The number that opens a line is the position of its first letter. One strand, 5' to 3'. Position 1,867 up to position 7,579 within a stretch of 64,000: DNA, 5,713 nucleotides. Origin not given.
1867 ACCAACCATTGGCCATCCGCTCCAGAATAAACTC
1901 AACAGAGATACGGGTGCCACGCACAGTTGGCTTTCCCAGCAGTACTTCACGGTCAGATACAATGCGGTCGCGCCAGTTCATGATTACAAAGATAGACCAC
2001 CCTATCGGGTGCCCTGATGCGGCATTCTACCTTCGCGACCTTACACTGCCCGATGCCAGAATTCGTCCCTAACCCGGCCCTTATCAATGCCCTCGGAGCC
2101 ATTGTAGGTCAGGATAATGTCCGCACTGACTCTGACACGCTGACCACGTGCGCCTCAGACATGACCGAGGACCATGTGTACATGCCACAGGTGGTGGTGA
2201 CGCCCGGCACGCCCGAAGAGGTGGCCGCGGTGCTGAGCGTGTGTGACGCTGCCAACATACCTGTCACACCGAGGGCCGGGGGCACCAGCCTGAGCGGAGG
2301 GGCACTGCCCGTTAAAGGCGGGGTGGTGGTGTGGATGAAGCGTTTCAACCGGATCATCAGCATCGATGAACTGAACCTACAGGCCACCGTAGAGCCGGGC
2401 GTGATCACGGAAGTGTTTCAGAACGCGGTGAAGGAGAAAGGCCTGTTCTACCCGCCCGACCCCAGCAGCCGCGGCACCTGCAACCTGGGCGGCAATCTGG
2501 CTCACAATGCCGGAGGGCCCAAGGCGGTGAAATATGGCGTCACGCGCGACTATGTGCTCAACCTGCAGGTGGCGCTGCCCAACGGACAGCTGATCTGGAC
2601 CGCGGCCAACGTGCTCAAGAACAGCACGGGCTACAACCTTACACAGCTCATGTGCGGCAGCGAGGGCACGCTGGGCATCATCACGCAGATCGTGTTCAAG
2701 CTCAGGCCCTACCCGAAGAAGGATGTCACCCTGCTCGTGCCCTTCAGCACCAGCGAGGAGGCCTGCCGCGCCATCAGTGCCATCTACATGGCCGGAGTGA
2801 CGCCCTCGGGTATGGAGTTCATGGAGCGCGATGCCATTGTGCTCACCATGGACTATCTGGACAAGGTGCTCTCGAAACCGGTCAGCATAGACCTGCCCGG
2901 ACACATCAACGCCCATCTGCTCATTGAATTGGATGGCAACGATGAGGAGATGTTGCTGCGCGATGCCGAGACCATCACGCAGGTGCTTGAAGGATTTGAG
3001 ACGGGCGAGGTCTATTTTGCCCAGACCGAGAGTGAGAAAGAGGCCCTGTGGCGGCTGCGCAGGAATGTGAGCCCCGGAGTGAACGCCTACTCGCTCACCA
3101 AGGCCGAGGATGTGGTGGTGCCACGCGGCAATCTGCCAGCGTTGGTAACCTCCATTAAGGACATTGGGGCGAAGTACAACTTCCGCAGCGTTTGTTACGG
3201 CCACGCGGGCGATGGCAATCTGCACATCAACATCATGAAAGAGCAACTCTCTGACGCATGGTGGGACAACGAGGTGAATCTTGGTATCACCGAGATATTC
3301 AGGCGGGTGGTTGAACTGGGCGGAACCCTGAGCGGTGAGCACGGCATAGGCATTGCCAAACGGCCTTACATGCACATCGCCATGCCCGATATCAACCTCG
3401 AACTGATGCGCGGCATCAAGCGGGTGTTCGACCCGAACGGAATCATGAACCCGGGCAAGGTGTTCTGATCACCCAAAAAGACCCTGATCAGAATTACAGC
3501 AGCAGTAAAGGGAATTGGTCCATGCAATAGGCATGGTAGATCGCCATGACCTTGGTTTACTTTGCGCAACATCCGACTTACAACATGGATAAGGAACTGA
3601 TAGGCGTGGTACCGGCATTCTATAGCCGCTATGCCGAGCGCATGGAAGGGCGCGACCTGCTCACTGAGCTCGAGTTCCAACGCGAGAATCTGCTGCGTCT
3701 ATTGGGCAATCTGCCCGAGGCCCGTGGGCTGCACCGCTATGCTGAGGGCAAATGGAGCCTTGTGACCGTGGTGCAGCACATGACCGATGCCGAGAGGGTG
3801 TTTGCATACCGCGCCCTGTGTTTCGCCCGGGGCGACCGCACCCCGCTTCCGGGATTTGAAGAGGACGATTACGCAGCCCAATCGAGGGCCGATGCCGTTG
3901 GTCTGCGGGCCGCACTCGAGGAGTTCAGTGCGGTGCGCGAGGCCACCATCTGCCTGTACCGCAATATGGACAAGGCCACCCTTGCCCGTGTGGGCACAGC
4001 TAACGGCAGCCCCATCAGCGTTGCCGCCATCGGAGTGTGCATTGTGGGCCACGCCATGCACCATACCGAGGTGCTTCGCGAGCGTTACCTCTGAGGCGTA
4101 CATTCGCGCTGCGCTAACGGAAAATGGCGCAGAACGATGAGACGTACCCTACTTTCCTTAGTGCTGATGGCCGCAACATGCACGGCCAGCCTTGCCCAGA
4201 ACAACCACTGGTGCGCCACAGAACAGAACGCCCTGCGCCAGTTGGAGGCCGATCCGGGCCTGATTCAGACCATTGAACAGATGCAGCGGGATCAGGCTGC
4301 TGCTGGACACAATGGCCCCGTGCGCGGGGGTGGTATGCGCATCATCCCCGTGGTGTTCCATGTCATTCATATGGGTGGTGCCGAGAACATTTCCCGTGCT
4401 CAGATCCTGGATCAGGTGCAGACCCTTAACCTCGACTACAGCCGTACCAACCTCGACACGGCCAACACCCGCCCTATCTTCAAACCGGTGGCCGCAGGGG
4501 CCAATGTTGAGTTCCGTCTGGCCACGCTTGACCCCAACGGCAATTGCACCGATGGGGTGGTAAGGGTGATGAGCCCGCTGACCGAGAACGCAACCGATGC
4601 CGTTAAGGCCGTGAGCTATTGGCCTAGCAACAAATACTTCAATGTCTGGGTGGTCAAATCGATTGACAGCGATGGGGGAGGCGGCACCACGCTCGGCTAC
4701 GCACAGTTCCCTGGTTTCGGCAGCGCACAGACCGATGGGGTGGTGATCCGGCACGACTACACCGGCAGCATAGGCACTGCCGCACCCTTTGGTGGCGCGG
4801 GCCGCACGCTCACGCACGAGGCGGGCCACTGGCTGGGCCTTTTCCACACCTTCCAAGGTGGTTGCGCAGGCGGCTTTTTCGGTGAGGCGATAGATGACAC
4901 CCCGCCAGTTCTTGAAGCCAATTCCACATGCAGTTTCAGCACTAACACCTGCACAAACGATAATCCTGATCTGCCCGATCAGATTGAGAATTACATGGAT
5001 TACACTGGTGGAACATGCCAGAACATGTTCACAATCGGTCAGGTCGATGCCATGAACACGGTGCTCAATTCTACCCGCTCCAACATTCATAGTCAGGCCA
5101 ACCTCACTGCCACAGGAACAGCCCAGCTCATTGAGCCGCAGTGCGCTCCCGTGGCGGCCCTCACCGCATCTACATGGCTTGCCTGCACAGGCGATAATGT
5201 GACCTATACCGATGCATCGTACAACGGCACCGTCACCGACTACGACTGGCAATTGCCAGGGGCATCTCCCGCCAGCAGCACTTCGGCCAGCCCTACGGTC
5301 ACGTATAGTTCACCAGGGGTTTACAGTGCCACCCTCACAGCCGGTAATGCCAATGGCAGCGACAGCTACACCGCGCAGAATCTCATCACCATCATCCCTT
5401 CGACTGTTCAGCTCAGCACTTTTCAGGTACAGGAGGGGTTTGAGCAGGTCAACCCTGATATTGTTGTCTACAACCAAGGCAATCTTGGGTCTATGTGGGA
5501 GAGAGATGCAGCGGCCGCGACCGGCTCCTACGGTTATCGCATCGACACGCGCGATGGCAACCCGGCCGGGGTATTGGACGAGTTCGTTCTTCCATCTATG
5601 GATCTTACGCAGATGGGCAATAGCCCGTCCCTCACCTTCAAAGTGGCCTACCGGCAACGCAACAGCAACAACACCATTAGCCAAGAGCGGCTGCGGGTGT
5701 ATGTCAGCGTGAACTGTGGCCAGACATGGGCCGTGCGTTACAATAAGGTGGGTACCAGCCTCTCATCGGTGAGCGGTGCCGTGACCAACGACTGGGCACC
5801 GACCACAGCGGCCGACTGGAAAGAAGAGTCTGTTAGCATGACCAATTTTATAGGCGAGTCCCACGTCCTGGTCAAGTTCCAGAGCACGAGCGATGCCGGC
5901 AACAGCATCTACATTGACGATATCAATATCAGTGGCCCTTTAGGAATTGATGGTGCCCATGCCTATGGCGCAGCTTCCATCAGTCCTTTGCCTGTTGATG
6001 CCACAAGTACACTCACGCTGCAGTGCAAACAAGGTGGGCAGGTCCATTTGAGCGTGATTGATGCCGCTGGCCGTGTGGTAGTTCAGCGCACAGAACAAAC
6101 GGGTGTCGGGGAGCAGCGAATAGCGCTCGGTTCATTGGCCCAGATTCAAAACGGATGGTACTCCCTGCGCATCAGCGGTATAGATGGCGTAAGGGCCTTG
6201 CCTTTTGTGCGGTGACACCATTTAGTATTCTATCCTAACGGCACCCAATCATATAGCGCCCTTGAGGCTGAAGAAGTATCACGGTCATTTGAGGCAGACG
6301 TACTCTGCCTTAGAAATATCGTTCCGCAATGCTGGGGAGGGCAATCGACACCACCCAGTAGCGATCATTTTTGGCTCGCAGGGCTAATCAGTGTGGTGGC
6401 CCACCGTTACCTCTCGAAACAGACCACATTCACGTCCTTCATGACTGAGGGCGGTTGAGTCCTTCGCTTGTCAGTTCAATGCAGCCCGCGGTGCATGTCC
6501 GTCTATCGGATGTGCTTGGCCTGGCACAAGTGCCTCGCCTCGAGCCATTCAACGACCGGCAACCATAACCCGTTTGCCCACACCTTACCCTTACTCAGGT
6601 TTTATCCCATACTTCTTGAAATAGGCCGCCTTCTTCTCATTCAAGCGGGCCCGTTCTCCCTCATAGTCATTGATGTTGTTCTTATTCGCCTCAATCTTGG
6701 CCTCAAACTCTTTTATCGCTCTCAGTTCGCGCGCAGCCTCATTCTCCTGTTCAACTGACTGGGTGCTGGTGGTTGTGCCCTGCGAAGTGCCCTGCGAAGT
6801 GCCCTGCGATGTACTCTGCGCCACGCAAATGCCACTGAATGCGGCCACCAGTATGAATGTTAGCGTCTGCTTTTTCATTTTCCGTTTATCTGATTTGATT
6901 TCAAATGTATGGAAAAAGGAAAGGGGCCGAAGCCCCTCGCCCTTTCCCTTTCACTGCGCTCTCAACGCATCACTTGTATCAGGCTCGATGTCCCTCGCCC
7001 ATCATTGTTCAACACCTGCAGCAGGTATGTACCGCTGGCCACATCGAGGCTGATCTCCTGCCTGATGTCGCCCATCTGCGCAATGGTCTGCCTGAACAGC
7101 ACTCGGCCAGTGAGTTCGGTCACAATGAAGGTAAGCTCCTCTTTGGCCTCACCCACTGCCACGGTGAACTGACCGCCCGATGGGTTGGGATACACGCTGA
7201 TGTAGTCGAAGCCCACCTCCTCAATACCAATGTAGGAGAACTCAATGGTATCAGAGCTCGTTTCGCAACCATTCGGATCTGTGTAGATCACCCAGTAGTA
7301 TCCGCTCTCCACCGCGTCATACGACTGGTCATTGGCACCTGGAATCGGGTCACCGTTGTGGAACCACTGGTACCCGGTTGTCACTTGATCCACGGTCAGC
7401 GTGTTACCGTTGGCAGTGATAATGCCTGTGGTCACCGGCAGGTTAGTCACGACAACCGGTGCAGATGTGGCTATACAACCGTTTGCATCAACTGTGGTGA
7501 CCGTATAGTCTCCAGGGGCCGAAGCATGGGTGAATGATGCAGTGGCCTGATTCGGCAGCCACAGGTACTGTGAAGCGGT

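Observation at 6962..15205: Giant adhesin built from near-identical DNA repeats, with a novel N-terminal tandem 8-Cys module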

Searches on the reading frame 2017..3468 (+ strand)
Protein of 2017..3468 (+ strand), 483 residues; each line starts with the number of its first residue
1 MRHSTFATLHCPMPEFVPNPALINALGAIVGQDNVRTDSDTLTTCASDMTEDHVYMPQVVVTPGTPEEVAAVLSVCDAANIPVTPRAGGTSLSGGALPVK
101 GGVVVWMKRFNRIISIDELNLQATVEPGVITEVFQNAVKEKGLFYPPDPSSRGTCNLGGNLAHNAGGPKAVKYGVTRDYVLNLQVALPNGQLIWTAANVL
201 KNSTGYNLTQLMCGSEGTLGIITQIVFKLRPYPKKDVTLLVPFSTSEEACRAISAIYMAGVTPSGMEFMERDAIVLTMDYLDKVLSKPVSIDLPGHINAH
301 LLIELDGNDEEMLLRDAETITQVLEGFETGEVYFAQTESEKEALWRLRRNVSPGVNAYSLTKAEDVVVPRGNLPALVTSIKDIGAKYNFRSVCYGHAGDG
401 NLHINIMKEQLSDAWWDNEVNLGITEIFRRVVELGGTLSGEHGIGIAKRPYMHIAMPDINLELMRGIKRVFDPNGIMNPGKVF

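Call 21: search_protein_families(library=pfam, proteins=[window:2017-3468:+], max_evalue=0.00001)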
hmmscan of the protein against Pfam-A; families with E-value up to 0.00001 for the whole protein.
window:2017-3468:+ (483 aa): 2 families
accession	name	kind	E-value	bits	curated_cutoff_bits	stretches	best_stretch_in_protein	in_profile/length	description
PF02913.24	FAD-oxidase_C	-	2.6e-64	217.7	21.2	1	233-482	2-248/248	FAD linked oxidases, C-terminal domain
PF01565.28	FAD_binding_4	-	5e-42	143.3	26.4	1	57-195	1-138/139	FAD binding domain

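Call 69: find_encoding_contigs(protein=window:2017-3468:+, flank=2000, max_places=3)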
Protein window:2017-3468:+ (483 aa): 2 contigs read that carry it; 2 places shown.
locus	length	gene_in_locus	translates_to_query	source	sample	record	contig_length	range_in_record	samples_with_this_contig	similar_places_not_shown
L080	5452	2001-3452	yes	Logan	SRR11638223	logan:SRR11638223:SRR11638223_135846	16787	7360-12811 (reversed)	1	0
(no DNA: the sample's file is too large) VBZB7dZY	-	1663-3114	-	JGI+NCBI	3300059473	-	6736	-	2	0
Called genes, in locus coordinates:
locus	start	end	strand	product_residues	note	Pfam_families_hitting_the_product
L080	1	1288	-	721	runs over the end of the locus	PF26550:Tricorn_2nd (faint), PF00930:DPPIV_N, PF26549:Tricorn_N (faint), PF20434:BD-FAE (faint), PF02129:Peptidase_S15, PF01738:DLH, PF00326:Peptidase_S9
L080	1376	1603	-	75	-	PF18480:DUF5615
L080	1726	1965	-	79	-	PF04255:DUF433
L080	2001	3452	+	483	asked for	PF01565:FAD_binding_4, PF02913:FAD-oxidase_C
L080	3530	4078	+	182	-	PF04978:MST, PF12867:DinB_2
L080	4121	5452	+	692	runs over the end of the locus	PF13688:Reprolysin_5 (faint), PF05572:Peptidase_M43, PF00801:PKD (weak), PF18911:PKD_4 (weak)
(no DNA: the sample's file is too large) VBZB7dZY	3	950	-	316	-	?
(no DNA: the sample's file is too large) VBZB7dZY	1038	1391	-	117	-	PF18480:DUF5615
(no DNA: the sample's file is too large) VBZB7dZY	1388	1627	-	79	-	PF04255:DUF433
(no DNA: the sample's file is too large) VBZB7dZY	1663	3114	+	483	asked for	PF01565:FAD_binding_4, PF02913:FAD-oxidase_C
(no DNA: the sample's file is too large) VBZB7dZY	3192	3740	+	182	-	PF04978:MST, PF12867:DinB_2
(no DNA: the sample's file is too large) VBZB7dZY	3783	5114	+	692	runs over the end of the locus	PF13688:Reprolysin_5 (faint), PF05572:Peptidase_M43, PF00801:PKD (weak), PF18911:PKD_4 (weak)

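Call 70: find_encoding_contigs(protein=window:2017-3468:+, flank=10000, max_places=3)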
Protein window:2017-3468:+ (483 aa): 2 contigs read that carry it; 2 places shown.
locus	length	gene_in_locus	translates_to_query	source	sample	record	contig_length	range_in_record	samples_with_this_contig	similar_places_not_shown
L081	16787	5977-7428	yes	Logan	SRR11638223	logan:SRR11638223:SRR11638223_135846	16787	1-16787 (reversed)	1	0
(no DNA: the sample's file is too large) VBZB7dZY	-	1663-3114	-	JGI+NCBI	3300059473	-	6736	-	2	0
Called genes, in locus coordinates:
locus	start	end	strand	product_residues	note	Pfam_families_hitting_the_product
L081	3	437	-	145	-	?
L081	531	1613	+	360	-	PF03702:AnmK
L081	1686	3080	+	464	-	PF03572:Peptidase_S41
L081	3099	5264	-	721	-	PF26550:Tricorn_2nd (faint), PF00930:DPPIV_N, PF26549:Tricorn_N (faint), PF20434:BD-FAE (faint), PF02129:Peptidase_S15, PF01738:DLH, PF00326:Peptidase_S9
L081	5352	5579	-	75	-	PF18480:DUF5615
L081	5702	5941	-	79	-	PF04255:DUF433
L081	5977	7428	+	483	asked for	PF01565:FAD_binding_4, PF02913:FAD-oxidase_C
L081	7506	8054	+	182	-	PF04978:MST, PF12867:DinB_2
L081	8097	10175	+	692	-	PF13688:Reprolysin_5 (faint), PF05572:Peptidase_M43, PF00801:PKD (weak), PF18911:PKD_4 (weak)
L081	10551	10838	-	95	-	-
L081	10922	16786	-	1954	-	?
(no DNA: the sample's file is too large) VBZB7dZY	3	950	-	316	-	?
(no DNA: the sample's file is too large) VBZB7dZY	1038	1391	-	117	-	PF18480:DUF5615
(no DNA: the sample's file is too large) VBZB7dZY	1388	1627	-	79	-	PF04255:DUF433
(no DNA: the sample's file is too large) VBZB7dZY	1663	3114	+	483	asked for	PF01565:FAD_binding_4, PF02913:FAD-oxidase_C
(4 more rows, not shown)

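Call 74: list_cluster_members(proteins=[window:2017-3468:+, window:15829-18309:-, window:19039-20280:-, window:34839-38015:+, P0128, P0113, P0065, P0074, P0010, P0007])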
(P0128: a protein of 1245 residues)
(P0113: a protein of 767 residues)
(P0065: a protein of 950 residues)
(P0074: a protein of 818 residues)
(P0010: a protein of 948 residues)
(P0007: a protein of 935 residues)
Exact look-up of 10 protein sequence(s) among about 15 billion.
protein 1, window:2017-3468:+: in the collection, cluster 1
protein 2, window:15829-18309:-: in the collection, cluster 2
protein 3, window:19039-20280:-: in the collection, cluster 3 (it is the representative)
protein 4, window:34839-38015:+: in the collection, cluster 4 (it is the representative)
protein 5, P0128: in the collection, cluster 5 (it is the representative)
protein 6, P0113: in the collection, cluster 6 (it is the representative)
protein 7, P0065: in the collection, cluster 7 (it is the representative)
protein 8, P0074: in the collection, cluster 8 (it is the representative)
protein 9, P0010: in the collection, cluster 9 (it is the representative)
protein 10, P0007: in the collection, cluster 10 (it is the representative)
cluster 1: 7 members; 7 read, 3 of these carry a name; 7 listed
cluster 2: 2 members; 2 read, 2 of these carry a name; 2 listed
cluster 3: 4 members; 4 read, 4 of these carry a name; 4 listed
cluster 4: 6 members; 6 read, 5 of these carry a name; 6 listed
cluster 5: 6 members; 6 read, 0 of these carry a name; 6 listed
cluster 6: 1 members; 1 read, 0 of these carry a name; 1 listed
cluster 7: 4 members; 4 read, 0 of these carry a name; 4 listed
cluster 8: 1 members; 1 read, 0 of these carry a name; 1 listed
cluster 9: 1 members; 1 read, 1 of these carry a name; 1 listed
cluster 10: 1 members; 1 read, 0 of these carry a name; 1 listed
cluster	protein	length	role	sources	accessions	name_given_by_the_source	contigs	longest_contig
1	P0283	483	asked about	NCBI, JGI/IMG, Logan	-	glycolate oxidase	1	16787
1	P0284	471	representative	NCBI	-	-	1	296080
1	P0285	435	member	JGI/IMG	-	glycolate oxidase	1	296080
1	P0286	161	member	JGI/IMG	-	glycolate oxidase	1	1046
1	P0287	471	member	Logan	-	-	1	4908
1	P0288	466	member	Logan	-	-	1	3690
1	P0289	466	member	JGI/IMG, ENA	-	-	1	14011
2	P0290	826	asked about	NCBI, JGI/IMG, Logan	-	hypothetical protein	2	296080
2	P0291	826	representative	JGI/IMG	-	hypothetical protein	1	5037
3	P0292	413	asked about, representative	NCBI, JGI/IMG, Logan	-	murein DD-endopeptidase MepM/ murein hydrolase activator NlpD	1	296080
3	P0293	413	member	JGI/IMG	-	murein DD-endopeptidase MepM/ murein hydrolase activator NlpD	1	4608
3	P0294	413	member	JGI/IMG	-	murein DD-endopeptidase MepM/ murein hydrolase activator NlpD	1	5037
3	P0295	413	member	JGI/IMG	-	murein DD-endopeptidase MepM/ murein hydrolase activator NlpD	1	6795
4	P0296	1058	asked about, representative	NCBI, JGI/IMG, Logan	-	ligand-binding sensor domain-containing protein/serine phosphatase RsbU (regulator of ...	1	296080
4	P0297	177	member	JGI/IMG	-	serine phosphatase RsbU (regulator of sigma subunit)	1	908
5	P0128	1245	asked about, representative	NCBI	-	-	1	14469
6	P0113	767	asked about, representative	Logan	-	-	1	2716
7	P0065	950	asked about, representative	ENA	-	-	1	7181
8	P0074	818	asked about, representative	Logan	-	-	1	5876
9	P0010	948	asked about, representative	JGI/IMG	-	hypothetical protein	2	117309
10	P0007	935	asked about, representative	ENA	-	-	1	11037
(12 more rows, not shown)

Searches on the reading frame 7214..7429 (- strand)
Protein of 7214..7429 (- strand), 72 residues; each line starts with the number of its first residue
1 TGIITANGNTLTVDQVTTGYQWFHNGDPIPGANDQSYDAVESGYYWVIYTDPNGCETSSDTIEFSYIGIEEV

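Call 12: search_protein_families(library=pfam, proteins=[window:7214-7429:-], max_evalue=10)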
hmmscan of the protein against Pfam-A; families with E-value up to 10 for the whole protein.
seq(72 aa): 1 family
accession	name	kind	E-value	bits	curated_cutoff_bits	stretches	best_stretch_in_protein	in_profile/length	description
PF18872.5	Daz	-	0.079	13.5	27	1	15-21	8-14/21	Daz repeat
